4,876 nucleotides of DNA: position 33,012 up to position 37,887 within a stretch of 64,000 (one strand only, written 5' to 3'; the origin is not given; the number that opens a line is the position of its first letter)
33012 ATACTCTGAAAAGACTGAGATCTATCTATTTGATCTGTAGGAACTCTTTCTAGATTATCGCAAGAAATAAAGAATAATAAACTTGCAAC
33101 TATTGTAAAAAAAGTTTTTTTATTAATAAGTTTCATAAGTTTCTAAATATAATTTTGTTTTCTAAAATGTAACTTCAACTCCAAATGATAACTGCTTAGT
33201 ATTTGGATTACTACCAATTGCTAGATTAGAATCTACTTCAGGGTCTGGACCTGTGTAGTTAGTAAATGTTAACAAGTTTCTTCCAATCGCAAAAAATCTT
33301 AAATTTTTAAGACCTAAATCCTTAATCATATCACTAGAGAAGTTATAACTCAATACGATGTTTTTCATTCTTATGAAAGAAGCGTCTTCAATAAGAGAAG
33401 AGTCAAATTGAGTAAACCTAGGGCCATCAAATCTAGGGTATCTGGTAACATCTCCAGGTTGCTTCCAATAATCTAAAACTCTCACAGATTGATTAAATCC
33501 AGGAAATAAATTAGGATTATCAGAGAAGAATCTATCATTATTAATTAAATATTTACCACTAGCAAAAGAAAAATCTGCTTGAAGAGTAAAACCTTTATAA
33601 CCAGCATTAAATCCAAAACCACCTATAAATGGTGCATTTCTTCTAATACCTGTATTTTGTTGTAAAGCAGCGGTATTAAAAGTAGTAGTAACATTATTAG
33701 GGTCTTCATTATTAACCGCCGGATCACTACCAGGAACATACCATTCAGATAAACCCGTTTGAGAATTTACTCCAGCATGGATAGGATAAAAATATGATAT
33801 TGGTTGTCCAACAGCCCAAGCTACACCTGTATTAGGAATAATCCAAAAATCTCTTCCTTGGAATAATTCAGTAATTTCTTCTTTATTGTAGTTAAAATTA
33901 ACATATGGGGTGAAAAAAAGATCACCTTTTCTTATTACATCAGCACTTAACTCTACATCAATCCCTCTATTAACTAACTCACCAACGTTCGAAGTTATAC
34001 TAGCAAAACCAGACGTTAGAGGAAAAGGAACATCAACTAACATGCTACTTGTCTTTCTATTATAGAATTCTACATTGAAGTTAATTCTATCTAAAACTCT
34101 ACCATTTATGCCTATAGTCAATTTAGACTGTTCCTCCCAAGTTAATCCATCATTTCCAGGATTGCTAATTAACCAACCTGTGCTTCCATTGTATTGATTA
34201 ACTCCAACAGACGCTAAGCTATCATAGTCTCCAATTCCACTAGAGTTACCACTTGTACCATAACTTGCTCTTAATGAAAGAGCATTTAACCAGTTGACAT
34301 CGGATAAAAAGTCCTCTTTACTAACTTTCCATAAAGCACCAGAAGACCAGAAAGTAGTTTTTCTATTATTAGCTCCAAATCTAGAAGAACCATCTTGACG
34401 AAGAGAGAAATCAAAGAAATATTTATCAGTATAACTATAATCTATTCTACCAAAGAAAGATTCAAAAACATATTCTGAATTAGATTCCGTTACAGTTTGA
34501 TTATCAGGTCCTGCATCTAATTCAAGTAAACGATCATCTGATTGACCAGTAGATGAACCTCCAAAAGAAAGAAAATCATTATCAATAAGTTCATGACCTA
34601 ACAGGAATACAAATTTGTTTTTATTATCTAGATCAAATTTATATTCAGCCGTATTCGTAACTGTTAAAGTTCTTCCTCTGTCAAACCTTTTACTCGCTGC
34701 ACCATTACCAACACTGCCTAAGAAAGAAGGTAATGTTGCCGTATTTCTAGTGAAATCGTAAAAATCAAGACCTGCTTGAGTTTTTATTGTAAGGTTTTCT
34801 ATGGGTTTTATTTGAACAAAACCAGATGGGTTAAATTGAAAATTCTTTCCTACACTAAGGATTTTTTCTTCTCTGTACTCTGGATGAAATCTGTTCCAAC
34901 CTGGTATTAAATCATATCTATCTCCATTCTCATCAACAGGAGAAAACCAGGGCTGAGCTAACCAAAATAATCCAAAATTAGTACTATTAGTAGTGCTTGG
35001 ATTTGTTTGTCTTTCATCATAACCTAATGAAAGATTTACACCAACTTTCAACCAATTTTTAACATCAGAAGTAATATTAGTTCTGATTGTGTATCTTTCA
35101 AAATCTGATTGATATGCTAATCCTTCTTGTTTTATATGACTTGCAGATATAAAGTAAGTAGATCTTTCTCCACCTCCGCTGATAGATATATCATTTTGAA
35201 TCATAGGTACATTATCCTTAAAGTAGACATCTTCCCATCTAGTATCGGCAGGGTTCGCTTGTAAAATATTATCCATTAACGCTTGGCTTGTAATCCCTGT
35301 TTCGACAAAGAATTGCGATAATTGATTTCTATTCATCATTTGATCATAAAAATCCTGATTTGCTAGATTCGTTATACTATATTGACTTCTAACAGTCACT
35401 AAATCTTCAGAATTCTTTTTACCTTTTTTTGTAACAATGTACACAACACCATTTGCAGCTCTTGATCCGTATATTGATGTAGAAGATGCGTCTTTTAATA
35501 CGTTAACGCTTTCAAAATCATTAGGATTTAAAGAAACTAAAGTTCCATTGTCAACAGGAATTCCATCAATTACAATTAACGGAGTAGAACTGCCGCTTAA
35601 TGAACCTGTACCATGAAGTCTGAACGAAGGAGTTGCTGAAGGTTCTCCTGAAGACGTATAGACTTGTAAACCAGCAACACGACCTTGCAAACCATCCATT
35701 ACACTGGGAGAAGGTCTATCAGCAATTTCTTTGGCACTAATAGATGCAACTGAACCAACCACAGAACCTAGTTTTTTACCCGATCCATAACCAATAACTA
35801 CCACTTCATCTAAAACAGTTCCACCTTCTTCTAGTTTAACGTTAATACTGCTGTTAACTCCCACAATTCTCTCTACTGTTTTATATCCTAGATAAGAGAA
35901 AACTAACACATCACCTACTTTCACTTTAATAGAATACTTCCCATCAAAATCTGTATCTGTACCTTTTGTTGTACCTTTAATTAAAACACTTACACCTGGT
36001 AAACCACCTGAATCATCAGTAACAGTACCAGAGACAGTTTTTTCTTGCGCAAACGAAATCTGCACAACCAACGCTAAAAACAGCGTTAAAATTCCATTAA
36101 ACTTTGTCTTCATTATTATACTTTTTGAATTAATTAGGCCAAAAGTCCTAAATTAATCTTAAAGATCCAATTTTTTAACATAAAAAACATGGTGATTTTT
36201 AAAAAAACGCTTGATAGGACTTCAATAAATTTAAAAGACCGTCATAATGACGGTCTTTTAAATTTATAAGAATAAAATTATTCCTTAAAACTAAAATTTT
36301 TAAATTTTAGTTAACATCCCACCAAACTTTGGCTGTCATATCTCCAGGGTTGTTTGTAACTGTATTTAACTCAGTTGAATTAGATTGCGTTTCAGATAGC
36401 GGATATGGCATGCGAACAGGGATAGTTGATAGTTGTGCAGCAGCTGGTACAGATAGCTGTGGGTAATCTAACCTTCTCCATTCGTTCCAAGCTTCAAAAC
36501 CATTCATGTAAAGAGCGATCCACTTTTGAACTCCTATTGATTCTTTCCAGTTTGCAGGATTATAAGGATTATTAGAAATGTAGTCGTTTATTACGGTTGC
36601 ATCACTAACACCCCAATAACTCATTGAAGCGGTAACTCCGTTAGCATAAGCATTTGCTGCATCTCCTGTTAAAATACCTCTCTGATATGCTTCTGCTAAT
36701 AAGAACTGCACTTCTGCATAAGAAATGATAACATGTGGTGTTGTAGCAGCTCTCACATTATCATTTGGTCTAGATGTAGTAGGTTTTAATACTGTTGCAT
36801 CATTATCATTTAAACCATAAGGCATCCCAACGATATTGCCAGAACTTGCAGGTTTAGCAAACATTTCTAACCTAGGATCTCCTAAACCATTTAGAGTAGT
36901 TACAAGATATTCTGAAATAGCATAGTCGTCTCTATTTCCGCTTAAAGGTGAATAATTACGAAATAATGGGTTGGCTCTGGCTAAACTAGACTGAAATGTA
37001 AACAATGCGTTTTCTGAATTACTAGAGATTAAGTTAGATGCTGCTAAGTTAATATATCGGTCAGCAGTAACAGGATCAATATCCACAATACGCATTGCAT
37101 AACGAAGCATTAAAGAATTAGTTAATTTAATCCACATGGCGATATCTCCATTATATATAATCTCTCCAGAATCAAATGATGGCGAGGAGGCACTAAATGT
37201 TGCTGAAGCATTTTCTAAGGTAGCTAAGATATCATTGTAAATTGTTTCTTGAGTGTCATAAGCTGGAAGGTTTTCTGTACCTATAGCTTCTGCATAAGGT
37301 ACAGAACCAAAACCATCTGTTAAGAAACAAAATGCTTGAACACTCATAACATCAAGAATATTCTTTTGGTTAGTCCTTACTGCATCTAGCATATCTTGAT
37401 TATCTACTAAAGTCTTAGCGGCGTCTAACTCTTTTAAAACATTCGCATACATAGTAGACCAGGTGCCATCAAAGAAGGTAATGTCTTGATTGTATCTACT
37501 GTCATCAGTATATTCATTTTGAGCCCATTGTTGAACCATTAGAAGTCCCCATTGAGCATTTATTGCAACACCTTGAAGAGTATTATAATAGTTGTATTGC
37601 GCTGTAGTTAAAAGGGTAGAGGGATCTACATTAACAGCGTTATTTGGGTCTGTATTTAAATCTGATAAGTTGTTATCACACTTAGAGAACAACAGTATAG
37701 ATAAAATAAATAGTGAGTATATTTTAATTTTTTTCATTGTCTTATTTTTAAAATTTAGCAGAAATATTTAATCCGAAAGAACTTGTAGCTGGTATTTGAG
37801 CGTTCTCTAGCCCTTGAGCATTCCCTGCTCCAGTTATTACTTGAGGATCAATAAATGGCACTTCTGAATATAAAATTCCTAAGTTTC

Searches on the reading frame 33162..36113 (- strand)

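Call 83: search_protein_families(library=pfam, proteins=[window:33162-36113:-], max_evalue=0.00001)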
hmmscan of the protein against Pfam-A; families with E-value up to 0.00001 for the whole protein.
window:33162-36113:- (983 aa): 3 families
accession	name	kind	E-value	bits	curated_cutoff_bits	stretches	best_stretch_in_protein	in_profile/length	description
PF07715.20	Plug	-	1.4e-18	67.8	23.9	1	117-223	4-107/107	TonB-dependent Receptor Plug Domain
PF13715.12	CarbopepD_reg_2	-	7.2e-17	61.6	32.2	1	27-106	1-88/88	CarboxypepD_reg-like domain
PF13620.12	CarboxypepD_reg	-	4.8e-09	36.9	32.3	1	26-89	1-76/82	Carboxypeptidase regulatory-like domain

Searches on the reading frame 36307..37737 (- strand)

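Call 83: search_protein_families(library=pfam, proteins=[window:36307-37737:-], max_evalue=0.00001)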
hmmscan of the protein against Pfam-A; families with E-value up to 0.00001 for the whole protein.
window:36307-37737:- (476 aa): 2 families
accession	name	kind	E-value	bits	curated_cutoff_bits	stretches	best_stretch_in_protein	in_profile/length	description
PF12771.13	SusD-like_2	-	2.7e-111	372.8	27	1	31-446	1-415/415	Starch-binding associating with outer membrane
PF12741.13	SusD-like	-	4.2e-61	207.9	27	2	52-400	43-382/495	Susd and RagB outer membrane lipoprotein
